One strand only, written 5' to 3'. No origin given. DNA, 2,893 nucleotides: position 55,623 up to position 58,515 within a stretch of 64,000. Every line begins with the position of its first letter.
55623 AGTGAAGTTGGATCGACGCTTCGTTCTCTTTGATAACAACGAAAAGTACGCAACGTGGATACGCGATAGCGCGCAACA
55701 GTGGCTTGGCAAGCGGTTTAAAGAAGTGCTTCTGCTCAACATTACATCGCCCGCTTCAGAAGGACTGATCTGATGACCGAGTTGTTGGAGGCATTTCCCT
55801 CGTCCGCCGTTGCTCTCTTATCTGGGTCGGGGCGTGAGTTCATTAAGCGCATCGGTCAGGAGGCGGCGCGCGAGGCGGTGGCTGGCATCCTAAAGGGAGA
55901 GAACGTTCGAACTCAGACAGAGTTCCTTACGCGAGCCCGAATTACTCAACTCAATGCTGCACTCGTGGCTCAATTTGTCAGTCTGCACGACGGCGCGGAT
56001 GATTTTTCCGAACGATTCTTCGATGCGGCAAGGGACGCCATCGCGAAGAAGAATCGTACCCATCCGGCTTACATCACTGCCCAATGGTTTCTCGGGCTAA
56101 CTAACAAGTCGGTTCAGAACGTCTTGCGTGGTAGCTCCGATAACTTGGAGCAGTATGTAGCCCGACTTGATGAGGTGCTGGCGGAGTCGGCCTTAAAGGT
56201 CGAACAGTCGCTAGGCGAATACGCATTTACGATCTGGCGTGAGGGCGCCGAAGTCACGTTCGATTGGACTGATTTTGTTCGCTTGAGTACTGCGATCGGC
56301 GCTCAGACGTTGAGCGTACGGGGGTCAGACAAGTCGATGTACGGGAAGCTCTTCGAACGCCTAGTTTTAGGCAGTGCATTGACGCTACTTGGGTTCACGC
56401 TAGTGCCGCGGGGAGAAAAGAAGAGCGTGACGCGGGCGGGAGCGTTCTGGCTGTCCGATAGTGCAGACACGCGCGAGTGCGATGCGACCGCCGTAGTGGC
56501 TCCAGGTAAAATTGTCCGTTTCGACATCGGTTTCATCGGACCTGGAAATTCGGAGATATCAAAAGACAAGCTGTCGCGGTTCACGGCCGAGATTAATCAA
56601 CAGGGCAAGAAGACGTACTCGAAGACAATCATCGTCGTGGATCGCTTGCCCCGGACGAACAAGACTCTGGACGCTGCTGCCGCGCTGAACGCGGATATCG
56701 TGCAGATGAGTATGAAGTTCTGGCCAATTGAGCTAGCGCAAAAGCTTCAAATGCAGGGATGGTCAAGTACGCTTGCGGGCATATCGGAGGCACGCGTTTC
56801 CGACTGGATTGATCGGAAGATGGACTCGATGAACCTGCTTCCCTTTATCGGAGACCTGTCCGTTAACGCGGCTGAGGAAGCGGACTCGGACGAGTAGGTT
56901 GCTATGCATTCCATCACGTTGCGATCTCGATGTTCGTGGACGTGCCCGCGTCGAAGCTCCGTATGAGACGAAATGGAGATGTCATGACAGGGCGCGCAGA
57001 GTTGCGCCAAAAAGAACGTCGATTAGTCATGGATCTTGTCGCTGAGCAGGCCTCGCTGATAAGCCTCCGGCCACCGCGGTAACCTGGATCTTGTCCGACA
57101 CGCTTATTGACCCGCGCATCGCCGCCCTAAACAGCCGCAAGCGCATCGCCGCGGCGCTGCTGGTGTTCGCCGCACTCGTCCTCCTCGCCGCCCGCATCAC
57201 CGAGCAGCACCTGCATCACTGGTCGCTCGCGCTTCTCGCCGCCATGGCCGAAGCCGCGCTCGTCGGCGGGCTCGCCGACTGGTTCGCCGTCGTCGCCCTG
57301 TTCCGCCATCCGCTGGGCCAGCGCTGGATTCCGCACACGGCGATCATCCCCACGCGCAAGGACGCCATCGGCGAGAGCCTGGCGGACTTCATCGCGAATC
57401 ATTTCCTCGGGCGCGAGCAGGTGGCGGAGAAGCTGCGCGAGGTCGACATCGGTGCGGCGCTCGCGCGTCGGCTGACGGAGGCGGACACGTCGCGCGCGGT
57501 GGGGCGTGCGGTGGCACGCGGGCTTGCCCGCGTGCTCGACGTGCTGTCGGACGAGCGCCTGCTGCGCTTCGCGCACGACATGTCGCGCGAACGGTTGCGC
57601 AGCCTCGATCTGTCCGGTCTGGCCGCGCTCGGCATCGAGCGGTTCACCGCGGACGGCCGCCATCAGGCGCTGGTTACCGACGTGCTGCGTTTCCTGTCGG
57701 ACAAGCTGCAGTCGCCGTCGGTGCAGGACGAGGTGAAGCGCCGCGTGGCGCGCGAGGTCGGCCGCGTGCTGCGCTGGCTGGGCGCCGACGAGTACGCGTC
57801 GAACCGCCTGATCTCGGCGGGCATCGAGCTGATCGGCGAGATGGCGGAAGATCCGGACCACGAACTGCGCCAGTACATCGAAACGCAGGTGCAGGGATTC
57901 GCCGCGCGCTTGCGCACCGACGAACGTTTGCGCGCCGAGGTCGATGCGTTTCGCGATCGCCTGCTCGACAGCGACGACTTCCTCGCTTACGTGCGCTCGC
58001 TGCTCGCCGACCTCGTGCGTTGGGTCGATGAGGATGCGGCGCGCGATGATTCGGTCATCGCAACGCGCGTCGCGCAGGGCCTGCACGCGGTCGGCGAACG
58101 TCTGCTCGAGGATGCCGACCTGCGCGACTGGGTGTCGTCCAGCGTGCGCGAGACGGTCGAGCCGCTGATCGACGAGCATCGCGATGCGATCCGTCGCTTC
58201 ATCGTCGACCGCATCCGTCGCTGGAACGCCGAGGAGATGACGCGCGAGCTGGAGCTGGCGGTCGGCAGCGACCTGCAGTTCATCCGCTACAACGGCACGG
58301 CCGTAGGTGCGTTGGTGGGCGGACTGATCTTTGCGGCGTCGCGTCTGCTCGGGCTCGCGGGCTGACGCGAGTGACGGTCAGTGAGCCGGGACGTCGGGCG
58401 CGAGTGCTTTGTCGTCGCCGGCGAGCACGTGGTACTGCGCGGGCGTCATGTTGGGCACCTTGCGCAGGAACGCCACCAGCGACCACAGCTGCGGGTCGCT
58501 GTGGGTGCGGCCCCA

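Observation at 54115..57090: AT-richer ~3 kb insertion carrying a beta-class DNA methyltransferase and a putative novel restriction endonuclease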

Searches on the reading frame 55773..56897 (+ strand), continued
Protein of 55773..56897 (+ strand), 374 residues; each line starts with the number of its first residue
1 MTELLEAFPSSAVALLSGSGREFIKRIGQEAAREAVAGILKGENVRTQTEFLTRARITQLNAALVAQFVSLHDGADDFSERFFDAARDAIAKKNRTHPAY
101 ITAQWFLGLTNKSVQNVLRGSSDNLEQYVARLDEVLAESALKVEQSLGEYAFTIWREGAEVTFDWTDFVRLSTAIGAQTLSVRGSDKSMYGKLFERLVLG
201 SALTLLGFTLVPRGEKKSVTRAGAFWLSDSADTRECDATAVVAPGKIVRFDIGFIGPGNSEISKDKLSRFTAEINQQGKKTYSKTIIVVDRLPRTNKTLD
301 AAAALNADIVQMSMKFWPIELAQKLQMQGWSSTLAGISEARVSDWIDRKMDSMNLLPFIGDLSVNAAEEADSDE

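Call 43: find_encoding_contigs(protein=P0010, flank=6000, max_places=2)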
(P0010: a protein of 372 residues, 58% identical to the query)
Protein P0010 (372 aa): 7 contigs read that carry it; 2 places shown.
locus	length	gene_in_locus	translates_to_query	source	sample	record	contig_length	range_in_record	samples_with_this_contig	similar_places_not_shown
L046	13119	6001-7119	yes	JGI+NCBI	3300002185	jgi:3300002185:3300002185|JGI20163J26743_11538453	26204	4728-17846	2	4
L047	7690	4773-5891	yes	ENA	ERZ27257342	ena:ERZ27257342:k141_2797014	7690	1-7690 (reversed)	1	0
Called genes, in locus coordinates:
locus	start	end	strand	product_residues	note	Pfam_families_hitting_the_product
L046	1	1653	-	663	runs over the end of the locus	PF00890:FAD_binding_2, PF02910:Succ_DH_flav_C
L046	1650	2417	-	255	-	PF01127:Sdh_cyt (weak)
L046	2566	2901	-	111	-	-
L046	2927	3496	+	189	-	PF03466:LysR_substrate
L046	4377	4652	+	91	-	PF04221:RelB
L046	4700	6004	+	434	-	PF01555:N6_N4_Mtase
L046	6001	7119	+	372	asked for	PF09516:RE_CfrBI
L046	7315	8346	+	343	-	PF13406:SLT_2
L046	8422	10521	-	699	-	-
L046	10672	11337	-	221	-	PF00730:HhH-GPD, PF00633:HHH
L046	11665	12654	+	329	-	PF02912:Phe_tRNA-synt_N, PF01409:tRNA-synt_2d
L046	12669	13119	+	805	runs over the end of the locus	PF01588:tRNA_bind, PF03483:B3_4, PF03484:B5, PF17759:tRNA_synthFbeta, PF03147:FDX-ACB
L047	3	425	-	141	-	?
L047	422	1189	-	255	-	PF01127:Sdh_cyt (weak)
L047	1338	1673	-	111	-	-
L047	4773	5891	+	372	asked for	PF09516:RE_CfrBI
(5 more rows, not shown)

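Call 50: find_encoding_contigs(protein=P0002, flank=6000, max_places=3)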
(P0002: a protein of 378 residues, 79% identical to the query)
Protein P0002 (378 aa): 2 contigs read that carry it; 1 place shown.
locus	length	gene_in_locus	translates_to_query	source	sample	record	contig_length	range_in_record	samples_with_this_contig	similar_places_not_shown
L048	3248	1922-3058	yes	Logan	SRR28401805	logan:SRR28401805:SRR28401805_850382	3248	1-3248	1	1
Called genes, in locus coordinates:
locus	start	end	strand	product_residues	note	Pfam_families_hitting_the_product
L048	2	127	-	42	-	?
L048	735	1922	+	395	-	PF01555:N6_N4_Mtase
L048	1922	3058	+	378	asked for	PF09516:RE_CfrBI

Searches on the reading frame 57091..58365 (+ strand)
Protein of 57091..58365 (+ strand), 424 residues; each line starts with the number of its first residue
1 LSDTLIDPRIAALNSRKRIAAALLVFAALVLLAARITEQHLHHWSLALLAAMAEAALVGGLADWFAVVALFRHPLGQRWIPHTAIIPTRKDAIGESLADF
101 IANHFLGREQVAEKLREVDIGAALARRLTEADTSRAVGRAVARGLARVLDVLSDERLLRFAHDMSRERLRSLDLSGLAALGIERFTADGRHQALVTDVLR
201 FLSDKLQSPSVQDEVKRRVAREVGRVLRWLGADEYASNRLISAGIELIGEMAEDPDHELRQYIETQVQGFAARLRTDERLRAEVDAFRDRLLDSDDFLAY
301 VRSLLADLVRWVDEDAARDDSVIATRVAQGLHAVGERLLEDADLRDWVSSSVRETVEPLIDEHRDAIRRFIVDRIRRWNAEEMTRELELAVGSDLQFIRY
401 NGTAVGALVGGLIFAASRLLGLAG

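Call 3: search_protein_families(library=pfam, proteins=[window:57091-58365:+], max_evalue=0.1)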
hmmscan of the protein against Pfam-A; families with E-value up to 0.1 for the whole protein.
window:57091-58365:+ (424 aa): 1 family
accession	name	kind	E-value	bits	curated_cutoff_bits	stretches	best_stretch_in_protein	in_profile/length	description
PF04286.17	DUF445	-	9.8e-99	332.1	33.8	1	53-419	1-367/368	Protein of unknown function (DUF445)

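Call 15: find_related_loci(query=window:57091-58365:+, collection=genome_contigs, flank=8000)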
Query window:57091-58365:+ (424 aa) in genome_contigs; peptide patterns used: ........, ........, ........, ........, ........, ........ (x = any residue, [..] = any of these).
115 stretches matched a pattern; 41 encode a relative of the query (tblastn E <= 1e-3); 40 distinct loci.
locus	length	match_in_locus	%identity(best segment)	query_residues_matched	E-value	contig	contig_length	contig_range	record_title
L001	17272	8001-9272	77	1-424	0e+0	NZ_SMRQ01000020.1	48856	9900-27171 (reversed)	Cognatilysobacter segetis strain 17J68-2 scf7180000000557, whole genome shotgun sequence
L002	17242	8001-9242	92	7-420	0e+0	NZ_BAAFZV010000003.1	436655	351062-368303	Lysobacter sp. PAGU 2638 sequence03, whole genome shotgun sequence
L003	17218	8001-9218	38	12-420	3e-67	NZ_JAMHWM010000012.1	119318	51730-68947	MAG: Sphingomonas sp. isolate UR_AS_maxbin.034 k201_474573, whole genome shotgun sequence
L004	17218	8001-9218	38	11-420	7e-66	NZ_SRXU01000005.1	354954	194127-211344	Sphingomonas naasensis strain KIS18-15 NODE_5_length_354954_cov_52.291540, whole genome shotgun sequence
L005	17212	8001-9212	35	9-415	1e-65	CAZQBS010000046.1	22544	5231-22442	MAG TPA_asm: uncultured Sphingorhabdus sp. isolate ERP125453_co2_108 genome assembly, contig: NODE_706_length_22544_cov_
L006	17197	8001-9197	34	19-420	1e-63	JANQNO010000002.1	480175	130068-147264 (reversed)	MAG: Sphingorhabdus sp. isolate IP29b_bin.10 k99_1055161, whole genome shotgun sequence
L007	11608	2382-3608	33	9-420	2e-62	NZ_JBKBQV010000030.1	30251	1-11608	MAG: Sphingorhabdus sp. isolate 21I_056.bin.3 NODE_34_length_30251_cov_5.461921, whole genome shotgun sequence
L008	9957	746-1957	34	9-415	2e-62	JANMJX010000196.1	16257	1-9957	MAG: Sphingomonadales bacterium isolate OTE_64_metabat_304 OTE_64_k141_4077926, whole genome shotgun sequence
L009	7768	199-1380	34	23-420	5e-62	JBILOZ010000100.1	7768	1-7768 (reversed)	MAG: Sphingorhabdus sp. isolate ME2017-12-01_3300044633_group7_bin16 Rohwer_bin2064_scaffold_9711_c1, whole genome shotg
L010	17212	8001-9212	33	9-415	1e-61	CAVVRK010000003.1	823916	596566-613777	MAG: uncultured Alphaproteobacteria bacterium isolate MFD02832.bin.1.100 genome assembly, contig: contig_29208, whole ge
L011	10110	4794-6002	33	16-420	6e-61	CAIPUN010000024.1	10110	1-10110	MAG: uncultured Sphingomonadales bacterium isolate Loclat_bin-08287 genome assembly, contig: bin-08287:024/202, whole ge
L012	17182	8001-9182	33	23-420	4e-61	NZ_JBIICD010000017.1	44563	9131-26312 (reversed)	MAG: Sphingorhabdus sp. isolate ME2000-07-17pf_3300043436_group1_bin38 Rohwer_bin2045_scaffold_357_c1, whole genome shot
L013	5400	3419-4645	33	9-420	2e-60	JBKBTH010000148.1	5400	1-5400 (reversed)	MAG: Sphingorhabdus sp. isolate 21I_055.bin.11 NODE_149_length_5400_cov_4.025737, whole genome shotgun sequence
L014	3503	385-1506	34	43-420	6e-60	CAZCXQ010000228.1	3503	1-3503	MAG TPA_asm: uncultured Sphingorhabdus sp. isolate SRP292972_co3_63 genome assembly, contig: NODE_8742_length_3503_cov_5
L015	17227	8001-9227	33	9-420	7e-60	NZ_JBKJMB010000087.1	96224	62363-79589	MAG: Sphingorhabdus sp. isolate ant_bin.31 S1Ck117_881149_flag_0_multi_27.2576_len_96224, whole genome shotgun sequence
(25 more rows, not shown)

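Call 21: search_protein_families(library=pfam, proteins=[L002:6098-7591:-, L002:3363-6101:-], max_evalue=0.01)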
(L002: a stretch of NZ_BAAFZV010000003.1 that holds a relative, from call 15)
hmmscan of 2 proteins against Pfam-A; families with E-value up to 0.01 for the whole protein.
L002:6098-7591:- (497 aa): 2 families
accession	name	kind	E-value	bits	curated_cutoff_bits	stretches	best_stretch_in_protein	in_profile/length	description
PF13589.12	HATPase_c_3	-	7.9e-33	113.8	25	1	28-145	1-119/137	Histidine kinase-, DNA gyrase B-, and HSP90-like ATPase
PF02518.31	HATPase_c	-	5.1e-07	30.5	26.4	1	31-106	7-80/111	Histidine kinase-, DNA gyrase B-, and HSP90-like ATPase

L002:3363-6101:- (912 aa): 1 family
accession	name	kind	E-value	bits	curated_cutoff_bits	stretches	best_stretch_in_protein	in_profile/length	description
PF10593.14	Z1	-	1.3e-79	267.4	25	1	405-635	1-228/228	Z1 domain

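Call 26: search_protein_families(library=pfam, proteins=[L001:55-1251:+, L001:1955-5281:+, L001:5284-5982:+, L001:6010-6894:+, L001:6930-7844:+, L002:336-2897:-, L002:2402-3463:-], max_evalue=0.001)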
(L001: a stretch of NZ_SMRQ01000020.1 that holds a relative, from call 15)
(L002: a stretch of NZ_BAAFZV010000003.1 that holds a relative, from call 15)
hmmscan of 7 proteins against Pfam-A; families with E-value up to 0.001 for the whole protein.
L001:55-1251:+ (398 aa): 1 family
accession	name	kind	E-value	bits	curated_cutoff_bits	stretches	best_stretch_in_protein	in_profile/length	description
PF01420.25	Methylase_S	-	1.5e-19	71.3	22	2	270-369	68-161/168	Type I restriction modification DNA specificity domain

L001:1955-5281:+ (1108 aa): 5 families
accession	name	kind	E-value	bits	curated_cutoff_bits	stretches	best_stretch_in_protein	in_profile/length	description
PF18766.7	SWI2_SNF2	-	8.2e-73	245.1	26.7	1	323-555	1-220/221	SWI2/SNF2 ATPase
PF22679.2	T1R_D3-like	-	8.3e-37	127.5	27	1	596-749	2-158/158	Type I restriction enzyme subunit R domain 3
PF04313.20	HSDR_N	-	9.7e-34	117.4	25.1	1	77-266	4-192/198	Type I restriction enzyme R protein N terminus (HSDR_N)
PF04851.21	ResIII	-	6.1e-19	69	22.5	1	320-488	4-162/164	Type III restriction enzyme, res subunit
PF00270.35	DEAD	-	0.00057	20.1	26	0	348-488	24-160/167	DEAD/DEAH box helicase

L001:5284-5982:+ (232 aa): 2 families
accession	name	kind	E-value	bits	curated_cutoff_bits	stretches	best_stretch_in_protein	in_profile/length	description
PF01863.23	YgjP-like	-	6e-57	193.4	26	1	23-226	3-205/207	YgjP-like, metallopeptidase domain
PF10263.15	SprT-like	-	2.2e-07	31.2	25.6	1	157-215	27-96/108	SprT-like family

L001:6010-6894:+ (294 aa): 1 family
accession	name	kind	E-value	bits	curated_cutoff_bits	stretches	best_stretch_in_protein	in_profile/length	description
PF14267.11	DUF4357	-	1.4e-15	57.4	38.4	1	225-278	1-54/54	Domain of unknown function (DUF4357)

L001:6930-7844:+ (304 aa): 1 family
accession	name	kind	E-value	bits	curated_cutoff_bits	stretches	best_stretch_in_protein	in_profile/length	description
PF13365.12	Trypsin_2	-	1e-10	43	27.6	1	63-242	1-144/144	Trypsin-like peptidase domain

L002:336-2897:- (853 aa): 2 families
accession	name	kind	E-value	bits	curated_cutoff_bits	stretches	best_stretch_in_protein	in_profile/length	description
PF10592.14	AIPR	-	8.8e-97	324.9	25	1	406-726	1-307/308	AIPR protein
PF22879.1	AIPR_N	-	4e-30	105.3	28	1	194-347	1-151/151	Abortive infection phage resistance protein N-terminal domain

L002:2402-3463:- (353 aa): 1 family
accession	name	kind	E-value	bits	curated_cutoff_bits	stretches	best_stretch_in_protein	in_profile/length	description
PF14390.12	DUF4420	-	2.8e-68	230.8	27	1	35-331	3-306/306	Putative PD-(D/E)XK family member, (DUF4420)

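Call 27: search_protein_families(library=padloc, proteins=[L001:55-1251:+, L001:1955-5281:+, L001:5284-5982:+, L001:6010-6894:+, L001:6930-7844:+, L002:336-2897:-, L002:2402-3463:-, L002:3363-6101:-, L002:6098-7591:-], max_evalue=0.00001)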
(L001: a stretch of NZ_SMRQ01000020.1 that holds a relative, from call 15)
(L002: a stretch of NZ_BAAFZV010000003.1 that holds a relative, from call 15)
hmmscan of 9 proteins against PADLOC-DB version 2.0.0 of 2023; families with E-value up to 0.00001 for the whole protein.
L001:55-1251:+ (398 aa): 87 families (the best 25 are shown)
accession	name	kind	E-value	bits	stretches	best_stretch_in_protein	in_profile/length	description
PDLC03116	Specificity_I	-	4e-67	225.2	2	15-192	11-188/409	Type I specificity subunit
PDLC03110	Specificity_I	-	2e-63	212.8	1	115-388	142-413/624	Type I specificity subunit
PDLC03098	Specificity_I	-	2.6e-63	212.9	1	53-395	86-441/443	Type I specificity subunit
PDLC03101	Specificity_I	-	1.2e-58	197.7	1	47-397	37-411/411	Type I specificity subunit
PDLC03063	Specificity_I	-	3.1e-55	185.8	1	17-178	3-163/369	Type I specificity subunit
PDLC03158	Specificity_I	-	2e-45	153.6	1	67-392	97-432/433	Type I specificity subunit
PDLC03099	Specificity_I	-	2.2e-44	150.2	1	17-393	4-393/405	Type I specificity subunit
PDLC03087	Specificity_I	-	2.2e-44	150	1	117-392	143-416/418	Type I specificity subunit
PDLC03054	Specificity_I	-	4.3e-43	145.3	1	15-183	6-173/401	Type I specificity subunit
PDLC03136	Specificity_I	-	3e-39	133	1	15-141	134-260/316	Type I specificity subunit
PDLC03113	Specificity_I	-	1e-37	128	1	117-392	147-421/422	Type I specificity subunit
PDLC03178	Specificity_I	-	5.2e-37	126.2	1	50-386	60-410/411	Type I specificity subunit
PDLC03059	Specificity_I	-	3.1e-36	123.1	1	125-392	164-407/412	Type I specificity subunit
PDLC03068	Specificity_I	-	7.1e-36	122.2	2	15-162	222-372/403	Type I specificity subunit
PDLC03156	Specificity_I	-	2.8e-34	117.2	1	127-397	144-410/413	Type I specificity subunit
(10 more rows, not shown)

L001:1955-5281:+ (1108 aa): 9 families
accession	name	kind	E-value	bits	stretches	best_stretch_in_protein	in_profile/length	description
PDLC03044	REase_I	-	0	1360.7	1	72-1104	3-1029/1034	Type I restriction enzyme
PDLC03041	REase_I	-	2.2e-98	328.6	2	288-989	279-969/1099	Type I restriction enzyme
PDLC03040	REase_I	-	6.9e-80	267.1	1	78-1036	8-950/1029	Type I restriction enzyme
PDLC03048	REase_I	-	4.7e-65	218.3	1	182-791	97-703/976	Type I restriction enzyme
PDLC03046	REase_I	-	1.2e-27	94.3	2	203-617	133-582/1025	Type I restriction enzyme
PDLC03045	REase_I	-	3e-19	66.5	1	187-772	119-711/995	Type I restriction enzyme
PDLC03049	REase_I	-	2.9e-13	46.7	1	202-519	58-353/807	Type I restriction enzyme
PDLC02707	PbeA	-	2.3e-09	34.4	1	328-545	258-470/672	PbeA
PDLC02704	PbeA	-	9.7e-09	32.2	1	328-544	260-477/682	PbeA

L001:5284-5982:+ (232 aa): 0 families

L001:6010-6894:+ (294 aa): 7 families
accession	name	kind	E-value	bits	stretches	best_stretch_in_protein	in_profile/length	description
PDLC04925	PDC-S14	-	1.9e-101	337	1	1-280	13-293/301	-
PDLC04923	PDC-S14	-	1.7e-76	255.3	1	1-280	21-308/320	-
PDLC04922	PDC-S14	-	1.3e-36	124.4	1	4-284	2-300/305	-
PDLC04924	PDC-S14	-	1.2e-22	78.9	1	16-273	14-272/280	-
PDLC04921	PDC-S14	-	2.7e-17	61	1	9-276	9-261/280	-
PDLC02190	DUF3780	-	7.4e-08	30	1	173-280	240-354/361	-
PDLC05040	PDC-S57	-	1.1e-07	30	1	195-279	143-222/229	-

L001:6930-7844:+ (304 aa): 1 family
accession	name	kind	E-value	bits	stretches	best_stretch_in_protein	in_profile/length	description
PDLC05022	PDC-S45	-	8.4e-10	36.1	1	176-274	153-247/293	-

L002:336-2897:- (853 aa): 2 families
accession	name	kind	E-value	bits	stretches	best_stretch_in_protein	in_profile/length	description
PDLC02207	MzaE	-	1.9e-65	219.6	1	172-747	18-581/598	-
PDLC02357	AbiU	-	1.5e-20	71.9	1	404-571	243-385/537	AbiU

L002:2402-3463:- (353 aa): 1 family
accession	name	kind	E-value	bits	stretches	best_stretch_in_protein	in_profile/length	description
PDLC02206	MzaD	-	8.2e-15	53.1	1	103-336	92-323/342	-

L002:3363-6101:- (912 aa): 2 families
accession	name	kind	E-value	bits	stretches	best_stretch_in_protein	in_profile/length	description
PDLC02205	MzaC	-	2.3e-136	454.1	1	52-749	56-792/952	-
PDLC03202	Helicase_II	-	2.4e-37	126.6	2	246-613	116-445/621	Type II helicase domain protein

L002:6098-7591:- (497 aa): 1 family
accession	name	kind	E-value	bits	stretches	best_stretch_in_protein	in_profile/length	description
PDLC02204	MzaB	-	1.8e-78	262.2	1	11-433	6-435/500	-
